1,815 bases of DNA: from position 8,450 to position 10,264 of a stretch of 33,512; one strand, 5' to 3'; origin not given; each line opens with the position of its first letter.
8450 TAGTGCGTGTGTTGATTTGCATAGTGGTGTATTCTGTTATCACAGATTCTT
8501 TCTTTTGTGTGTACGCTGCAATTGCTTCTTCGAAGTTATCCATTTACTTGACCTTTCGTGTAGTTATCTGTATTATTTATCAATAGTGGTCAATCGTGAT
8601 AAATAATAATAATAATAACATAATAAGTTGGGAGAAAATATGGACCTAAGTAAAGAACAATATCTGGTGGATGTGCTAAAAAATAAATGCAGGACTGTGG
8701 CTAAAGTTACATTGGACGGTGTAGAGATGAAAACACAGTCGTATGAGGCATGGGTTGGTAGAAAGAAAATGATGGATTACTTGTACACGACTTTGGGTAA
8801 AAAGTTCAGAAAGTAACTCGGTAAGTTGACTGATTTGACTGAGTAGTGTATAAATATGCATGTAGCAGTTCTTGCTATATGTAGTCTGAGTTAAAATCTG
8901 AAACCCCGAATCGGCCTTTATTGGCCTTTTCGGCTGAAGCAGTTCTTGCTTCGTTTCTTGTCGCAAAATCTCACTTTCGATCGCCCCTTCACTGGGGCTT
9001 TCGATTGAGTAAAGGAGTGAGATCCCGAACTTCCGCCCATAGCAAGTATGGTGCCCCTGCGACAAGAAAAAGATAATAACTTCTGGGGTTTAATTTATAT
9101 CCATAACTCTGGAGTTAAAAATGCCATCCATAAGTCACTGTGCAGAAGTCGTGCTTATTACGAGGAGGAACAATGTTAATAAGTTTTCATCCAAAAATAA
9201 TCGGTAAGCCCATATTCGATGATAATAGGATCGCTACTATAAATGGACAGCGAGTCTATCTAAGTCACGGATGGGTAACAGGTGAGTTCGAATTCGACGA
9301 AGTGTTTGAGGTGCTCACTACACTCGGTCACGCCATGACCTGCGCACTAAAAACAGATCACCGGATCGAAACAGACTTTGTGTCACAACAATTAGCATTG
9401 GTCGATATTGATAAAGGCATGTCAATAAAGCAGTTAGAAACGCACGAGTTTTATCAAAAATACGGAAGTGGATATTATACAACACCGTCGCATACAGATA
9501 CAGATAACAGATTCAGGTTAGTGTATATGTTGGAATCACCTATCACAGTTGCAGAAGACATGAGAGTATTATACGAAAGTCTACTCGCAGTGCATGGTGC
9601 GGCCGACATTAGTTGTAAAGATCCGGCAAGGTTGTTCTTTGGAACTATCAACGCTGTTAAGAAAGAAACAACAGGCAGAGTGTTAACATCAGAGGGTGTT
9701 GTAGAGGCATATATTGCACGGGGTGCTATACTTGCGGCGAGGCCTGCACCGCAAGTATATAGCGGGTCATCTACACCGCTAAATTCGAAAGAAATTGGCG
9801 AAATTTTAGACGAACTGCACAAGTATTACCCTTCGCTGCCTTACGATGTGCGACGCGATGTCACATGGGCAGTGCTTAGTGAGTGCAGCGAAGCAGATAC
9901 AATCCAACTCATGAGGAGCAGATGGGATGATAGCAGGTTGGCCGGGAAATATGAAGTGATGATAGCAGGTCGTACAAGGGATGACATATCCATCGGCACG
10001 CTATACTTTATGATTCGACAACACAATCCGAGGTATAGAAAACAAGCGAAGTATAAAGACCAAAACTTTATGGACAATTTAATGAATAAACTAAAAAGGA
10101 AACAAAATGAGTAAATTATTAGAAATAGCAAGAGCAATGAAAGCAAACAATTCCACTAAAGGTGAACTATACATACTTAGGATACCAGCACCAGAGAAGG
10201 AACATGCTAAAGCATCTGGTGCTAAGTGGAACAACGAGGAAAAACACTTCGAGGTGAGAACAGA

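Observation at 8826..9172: Promoter-driven ~310-nt non-coding region with a multi-stem structure and twin palindromes, directly upstream of the AEP primase-polymerase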

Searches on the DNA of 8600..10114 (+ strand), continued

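Call 103: search_with_rna_model(model_id=R2, sources=[L001, L002, L003, L004, L005, L006, L007, L008, L009, L010, L011, L012, L013, L014, L015, L016, L017, L018, L019, L021, L022, L023, L024, L025, L027, L028, L029, L030, L031, L032, L033, L034, L035, L036, L037, L038, L041, L042, L043, L044, L045, L046, L047, L048, L049, L050, L051, L053, L054, L055, L056, L057, L058, L059, L060, L061, L062, L063, L064, L065, L066, L067, L068, L069, L070, L071, L072, L073, L074, L075, L076, L077, L078, L079, L080, L081, L082, L083, L084, L085, L086, L087, L088, L089, L090, L091, L092, L093, L094, L095, L096, L097, L099, L101, L104, L105, L106, L108, L109, L110], max_evalue=1)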
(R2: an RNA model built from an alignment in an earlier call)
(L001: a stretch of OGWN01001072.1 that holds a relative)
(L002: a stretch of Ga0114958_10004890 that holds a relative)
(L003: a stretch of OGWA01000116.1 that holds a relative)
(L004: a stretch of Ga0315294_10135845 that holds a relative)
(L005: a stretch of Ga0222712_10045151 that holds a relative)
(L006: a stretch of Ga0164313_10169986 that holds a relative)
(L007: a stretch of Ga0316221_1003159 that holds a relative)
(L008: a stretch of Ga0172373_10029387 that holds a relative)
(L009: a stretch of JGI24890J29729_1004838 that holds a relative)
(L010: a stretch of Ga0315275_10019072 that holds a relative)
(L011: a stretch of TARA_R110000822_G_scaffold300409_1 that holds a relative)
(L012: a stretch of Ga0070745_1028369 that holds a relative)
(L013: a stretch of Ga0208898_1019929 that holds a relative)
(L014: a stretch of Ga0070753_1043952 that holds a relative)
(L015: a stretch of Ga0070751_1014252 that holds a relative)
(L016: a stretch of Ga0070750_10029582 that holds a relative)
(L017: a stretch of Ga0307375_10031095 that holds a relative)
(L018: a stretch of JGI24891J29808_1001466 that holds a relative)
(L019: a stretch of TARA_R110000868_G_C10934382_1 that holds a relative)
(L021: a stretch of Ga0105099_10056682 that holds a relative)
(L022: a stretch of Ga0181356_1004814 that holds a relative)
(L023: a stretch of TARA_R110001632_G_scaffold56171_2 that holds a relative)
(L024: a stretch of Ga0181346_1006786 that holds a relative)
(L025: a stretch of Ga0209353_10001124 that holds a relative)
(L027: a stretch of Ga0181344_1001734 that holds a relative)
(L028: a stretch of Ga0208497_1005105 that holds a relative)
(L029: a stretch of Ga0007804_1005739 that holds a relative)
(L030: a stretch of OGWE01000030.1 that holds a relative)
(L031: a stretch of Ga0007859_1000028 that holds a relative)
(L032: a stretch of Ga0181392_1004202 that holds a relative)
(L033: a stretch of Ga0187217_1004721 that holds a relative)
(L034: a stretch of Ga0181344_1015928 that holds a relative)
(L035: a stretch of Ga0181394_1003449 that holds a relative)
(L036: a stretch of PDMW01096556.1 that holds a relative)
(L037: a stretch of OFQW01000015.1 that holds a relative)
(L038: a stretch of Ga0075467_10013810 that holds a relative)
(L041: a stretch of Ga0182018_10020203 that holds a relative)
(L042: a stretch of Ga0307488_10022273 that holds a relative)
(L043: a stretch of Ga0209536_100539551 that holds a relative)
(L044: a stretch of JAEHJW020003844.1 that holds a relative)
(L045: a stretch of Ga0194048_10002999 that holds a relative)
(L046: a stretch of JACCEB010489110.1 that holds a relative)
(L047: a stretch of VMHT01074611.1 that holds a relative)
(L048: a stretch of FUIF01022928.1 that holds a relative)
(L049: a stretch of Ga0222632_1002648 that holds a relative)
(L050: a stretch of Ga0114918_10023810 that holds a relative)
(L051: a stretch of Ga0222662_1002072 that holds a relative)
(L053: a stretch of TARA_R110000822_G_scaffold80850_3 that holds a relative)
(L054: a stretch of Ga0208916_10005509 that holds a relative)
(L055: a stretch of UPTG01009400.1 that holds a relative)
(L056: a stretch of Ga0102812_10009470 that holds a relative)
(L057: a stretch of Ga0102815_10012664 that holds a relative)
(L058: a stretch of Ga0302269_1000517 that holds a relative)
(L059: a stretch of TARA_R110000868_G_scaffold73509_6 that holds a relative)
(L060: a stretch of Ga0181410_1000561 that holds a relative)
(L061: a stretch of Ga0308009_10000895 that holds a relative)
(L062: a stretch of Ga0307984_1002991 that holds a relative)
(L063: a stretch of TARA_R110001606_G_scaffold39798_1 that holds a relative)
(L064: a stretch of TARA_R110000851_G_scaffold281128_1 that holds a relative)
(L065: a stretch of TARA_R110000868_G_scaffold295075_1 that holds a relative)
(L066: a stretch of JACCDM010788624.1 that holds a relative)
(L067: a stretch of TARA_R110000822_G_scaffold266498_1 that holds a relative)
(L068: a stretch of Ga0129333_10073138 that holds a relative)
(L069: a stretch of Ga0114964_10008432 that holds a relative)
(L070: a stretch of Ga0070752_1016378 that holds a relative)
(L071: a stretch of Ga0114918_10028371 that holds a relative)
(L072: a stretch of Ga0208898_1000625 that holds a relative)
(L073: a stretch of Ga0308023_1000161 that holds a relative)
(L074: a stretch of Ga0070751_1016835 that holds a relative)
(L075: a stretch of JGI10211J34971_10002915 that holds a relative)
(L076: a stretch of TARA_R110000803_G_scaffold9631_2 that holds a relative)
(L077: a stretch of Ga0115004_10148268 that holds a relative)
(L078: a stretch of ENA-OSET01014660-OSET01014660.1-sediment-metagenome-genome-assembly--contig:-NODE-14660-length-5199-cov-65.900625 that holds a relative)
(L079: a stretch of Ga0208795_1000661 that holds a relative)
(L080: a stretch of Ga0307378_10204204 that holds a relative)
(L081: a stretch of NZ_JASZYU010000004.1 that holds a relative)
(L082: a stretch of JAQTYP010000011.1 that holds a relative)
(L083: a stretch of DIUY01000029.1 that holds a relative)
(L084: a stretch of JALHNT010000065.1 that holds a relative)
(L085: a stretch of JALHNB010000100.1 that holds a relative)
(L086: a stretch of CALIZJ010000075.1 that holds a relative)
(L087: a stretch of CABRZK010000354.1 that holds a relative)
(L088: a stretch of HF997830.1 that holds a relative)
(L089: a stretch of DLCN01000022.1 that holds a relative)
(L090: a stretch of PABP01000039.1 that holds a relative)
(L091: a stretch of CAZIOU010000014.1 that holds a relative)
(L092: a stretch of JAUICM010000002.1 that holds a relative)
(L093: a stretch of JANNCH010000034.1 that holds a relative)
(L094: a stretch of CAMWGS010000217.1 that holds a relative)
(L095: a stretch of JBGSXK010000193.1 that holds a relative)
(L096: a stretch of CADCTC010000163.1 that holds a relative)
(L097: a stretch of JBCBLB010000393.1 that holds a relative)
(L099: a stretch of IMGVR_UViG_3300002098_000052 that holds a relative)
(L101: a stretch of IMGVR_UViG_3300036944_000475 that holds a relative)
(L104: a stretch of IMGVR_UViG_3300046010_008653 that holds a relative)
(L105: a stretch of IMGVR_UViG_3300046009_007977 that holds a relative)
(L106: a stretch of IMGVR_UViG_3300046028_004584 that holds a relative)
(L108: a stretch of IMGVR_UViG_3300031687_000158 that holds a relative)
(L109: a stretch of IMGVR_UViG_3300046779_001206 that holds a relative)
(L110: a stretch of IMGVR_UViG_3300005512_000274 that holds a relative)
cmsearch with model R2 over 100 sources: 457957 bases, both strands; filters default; matches with E-value up to 1: 3.
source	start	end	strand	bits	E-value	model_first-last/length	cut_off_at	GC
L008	330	480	+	27.7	0.0039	1-160/160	no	0.46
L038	2102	2250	+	23.5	0.028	1-160/160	no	0.39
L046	1517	1666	+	19.2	0.2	1-160/160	no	0.41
